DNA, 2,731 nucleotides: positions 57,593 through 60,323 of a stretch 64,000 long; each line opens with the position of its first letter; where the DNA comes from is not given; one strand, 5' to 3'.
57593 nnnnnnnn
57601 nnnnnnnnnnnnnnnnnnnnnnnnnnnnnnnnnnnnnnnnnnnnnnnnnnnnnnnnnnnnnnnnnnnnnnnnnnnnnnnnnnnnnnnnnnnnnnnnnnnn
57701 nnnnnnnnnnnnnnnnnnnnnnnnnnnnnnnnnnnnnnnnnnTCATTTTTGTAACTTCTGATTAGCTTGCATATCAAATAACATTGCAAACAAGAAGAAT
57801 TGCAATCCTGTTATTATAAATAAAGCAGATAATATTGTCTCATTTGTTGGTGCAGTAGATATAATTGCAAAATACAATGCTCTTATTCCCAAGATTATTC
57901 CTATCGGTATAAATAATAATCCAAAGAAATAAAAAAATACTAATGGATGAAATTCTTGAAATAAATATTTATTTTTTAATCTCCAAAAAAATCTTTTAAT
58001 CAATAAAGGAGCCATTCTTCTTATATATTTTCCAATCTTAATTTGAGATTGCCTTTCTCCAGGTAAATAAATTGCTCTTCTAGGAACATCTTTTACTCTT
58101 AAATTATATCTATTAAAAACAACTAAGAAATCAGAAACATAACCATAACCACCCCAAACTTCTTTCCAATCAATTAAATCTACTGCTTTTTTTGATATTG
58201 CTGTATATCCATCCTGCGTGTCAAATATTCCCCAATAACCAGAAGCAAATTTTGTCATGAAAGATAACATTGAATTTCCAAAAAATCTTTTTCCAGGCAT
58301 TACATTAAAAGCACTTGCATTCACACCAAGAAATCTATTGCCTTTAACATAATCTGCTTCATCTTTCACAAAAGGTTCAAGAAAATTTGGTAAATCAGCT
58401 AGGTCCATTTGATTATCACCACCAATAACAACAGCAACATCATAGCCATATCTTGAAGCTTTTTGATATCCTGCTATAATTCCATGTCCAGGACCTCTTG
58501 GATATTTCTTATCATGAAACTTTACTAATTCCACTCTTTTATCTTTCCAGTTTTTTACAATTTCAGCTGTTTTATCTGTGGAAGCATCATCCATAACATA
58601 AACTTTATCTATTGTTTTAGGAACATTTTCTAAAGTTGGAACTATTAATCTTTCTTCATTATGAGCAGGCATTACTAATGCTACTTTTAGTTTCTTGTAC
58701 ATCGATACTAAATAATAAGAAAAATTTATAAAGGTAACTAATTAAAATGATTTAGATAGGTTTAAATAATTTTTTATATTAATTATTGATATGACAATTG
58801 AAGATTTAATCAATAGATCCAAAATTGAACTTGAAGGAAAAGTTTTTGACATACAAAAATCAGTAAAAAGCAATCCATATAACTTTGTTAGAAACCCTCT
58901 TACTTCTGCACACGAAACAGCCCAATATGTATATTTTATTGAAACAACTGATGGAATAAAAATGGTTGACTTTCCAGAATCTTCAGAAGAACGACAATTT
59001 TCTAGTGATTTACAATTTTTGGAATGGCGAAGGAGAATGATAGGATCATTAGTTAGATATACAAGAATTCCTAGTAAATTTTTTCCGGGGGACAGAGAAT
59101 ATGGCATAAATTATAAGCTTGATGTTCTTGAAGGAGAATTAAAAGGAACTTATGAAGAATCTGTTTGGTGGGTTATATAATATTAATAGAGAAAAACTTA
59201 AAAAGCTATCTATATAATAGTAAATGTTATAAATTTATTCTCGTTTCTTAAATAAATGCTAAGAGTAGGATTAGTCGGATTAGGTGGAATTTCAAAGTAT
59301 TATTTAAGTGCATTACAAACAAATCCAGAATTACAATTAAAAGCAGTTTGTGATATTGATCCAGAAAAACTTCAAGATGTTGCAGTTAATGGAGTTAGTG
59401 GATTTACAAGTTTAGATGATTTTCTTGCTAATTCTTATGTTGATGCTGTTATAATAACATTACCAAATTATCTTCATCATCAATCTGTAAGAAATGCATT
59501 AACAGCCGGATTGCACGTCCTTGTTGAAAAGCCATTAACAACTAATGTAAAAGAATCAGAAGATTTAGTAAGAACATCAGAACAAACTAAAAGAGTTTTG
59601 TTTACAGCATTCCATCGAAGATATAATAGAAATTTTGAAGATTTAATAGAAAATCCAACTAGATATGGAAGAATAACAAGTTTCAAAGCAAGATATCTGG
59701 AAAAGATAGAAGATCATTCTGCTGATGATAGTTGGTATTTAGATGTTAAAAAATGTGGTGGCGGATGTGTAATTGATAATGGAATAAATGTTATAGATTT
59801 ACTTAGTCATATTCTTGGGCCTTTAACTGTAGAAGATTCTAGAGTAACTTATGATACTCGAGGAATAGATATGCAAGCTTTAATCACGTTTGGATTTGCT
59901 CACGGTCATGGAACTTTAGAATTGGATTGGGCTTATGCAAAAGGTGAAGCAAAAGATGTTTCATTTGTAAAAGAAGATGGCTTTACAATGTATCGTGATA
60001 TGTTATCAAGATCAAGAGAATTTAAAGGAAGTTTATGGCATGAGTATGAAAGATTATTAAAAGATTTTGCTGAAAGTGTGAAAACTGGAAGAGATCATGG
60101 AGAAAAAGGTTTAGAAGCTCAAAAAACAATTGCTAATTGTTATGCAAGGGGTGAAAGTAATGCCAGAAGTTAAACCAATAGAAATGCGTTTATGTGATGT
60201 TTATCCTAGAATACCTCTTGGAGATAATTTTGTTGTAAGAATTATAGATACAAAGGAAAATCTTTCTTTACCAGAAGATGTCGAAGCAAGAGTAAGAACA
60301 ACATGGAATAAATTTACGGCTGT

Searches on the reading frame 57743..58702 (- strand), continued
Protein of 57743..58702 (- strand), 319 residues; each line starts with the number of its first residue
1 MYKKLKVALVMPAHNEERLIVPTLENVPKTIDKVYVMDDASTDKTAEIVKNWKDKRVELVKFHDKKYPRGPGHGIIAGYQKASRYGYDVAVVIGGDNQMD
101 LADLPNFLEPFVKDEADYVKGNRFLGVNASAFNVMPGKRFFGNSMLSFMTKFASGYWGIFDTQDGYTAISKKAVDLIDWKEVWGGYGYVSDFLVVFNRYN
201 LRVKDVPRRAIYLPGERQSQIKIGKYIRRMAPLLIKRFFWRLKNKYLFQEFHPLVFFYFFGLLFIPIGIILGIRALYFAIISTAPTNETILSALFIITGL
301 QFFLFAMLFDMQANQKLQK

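Call 59: search_solved_structures(query=A6, max_evalue=0.001)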
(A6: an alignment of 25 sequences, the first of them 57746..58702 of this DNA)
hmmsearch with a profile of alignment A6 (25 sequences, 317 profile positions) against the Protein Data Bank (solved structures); distinct sequences matched with E-value up to 0.001: 18.
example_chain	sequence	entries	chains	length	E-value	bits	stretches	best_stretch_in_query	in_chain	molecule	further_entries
5mlz_A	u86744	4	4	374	3e-13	52.8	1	2-178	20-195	Dolichol monophosphate mannose synthase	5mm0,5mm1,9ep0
2z87_A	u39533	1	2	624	2.8e-10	43.1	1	7-73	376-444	Chondroitin synthase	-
2z86_A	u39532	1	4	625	2.8e-10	43.1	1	7-73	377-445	Chondroitin synthase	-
5hea_A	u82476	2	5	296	1e-07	34.7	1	3-82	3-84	Putative glycosyltransferase (GalT1)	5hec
9bhc_C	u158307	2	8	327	8.9e-07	31.5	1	5-106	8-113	Undecaprenyl-phosphate 4-deoxy-4-formamido-L-arabinose transferase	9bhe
8vxh_A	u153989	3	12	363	1.1e-06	31.2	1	5-106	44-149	Undecaprenyl-phosphate 4-deoxy-4-formamido-L-arabinose transferase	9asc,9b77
9hwj_A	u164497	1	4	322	1.5e-06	30.8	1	5-106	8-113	Undecaprenyl-phosphate 4-deoxy-4-formamido-L-arabinose transferase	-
3bcv_A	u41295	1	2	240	1.8e-05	27.2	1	6-82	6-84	Putative glycosyltransferase protein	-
5tz8_A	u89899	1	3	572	2e-05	27.1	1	6-60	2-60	Glycosyl transferase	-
5tze_C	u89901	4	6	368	2.7e-05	26.7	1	6-61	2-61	Glycosyl transferase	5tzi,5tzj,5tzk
5eke_A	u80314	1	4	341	0.00012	24.6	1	6-80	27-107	Uncharacterized glycosyltransferase sll0501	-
9nye_A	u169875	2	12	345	0.00021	23.7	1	6-80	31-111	Glycosyltransferase sll0501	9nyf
5ekp_C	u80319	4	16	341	0.00022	23.7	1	6-80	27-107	Uncharacterized glycosyltransferase sll0501 | Glycosyltransferase sll0501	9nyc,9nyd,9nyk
6p61_A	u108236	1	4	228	0.00037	22.9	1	1-81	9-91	Glycosyltransferase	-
7msk_A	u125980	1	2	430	0.0004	22.8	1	7-51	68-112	Glyco_trans_2-like domain-containing protein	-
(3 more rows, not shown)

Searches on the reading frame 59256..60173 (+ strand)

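Call 3: search_protein_families(library=pfam, proteins=[window:59256-60173:+], max_evalue=0.1)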
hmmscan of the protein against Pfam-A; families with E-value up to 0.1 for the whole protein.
window:59256-60173:+ (305 aa): 5 families
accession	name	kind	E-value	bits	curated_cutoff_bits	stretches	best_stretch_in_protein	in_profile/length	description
PF01408.29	GFO_IDH_MocA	-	1.4e-27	97.1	24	1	2-118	1-119/120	Oxidoreductase family, NAD-binding Rossmann fold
PF22725.1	GFO_IDH_MocA_C3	-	5.1e-10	39.9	27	1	136-234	12-113/124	GFO/IDH/MocA C-terminal domain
PF02894.22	GFO_IDH_MocA_C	-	9.5e-08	32.5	22.9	1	138-231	10-109/218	Oxidoreductase family, C-terminal alpha/beta domain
PF02629.25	CoA_binding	-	6.7e-05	24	22.3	1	3-89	5-91/97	CoA binding domain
PF03447.22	NAD_binding_3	-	0.013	16.7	24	1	8-109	1-107/116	Homoserine dehydrogenase, NAD binding domain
